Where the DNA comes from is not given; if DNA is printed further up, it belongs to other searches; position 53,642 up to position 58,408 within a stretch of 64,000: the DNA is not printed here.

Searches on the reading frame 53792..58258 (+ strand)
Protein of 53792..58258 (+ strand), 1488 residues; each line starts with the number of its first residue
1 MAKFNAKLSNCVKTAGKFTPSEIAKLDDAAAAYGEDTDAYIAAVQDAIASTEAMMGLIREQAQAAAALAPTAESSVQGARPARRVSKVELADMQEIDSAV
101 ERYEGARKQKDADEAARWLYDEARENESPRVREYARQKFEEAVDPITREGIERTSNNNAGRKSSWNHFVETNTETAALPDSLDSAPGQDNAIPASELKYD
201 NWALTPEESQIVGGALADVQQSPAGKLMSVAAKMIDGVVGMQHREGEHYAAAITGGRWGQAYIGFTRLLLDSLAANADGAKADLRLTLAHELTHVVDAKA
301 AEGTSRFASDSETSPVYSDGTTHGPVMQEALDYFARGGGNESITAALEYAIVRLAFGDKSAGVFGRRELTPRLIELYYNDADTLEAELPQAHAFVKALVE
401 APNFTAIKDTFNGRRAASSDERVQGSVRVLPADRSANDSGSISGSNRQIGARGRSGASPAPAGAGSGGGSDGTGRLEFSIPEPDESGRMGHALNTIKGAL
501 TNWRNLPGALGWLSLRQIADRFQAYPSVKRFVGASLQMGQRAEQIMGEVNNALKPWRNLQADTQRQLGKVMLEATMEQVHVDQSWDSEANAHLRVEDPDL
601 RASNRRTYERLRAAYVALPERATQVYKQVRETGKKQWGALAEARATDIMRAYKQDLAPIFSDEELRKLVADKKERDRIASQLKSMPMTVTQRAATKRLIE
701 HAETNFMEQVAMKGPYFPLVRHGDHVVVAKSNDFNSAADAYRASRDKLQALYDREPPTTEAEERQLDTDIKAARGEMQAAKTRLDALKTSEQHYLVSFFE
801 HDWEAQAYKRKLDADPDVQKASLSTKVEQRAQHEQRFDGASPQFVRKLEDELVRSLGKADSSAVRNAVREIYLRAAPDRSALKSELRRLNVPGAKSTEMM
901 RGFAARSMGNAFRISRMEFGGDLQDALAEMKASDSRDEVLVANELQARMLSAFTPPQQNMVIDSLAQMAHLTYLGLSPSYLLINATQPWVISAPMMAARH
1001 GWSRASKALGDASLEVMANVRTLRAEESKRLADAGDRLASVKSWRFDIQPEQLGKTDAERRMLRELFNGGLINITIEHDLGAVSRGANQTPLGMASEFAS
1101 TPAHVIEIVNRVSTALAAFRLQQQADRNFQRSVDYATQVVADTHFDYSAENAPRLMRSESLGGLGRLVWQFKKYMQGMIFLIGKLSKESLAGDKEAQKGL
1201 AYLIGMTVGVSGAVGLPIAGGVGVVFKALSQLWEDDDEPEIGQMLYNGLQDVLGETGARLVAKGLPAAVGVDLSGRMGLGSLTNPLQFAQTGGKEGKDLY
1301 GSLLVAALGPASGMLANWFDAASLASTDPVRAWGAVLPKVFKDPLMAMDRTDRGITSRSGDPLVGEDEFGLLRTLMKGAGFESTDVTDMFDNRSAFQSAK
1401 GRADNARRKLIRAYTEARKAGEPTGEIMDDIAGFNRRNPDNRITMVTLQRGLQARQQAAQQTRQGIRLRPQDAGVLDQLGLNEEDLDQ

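Call 12: search_protein_families(library=pfam, proteins=[window:53792-58258:+], max_evalue=0.001)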
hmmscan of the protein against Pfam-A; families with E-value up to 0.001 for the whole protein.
window:53792-58258:+ (1488 aa): 1 family
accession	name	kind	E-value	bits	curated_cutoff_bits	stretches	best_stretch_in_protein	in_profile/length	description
PF18858.6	LPD39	-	3.2e-15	56.8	27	1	498-652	11-169/198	Large polyvalent protein associated domain 39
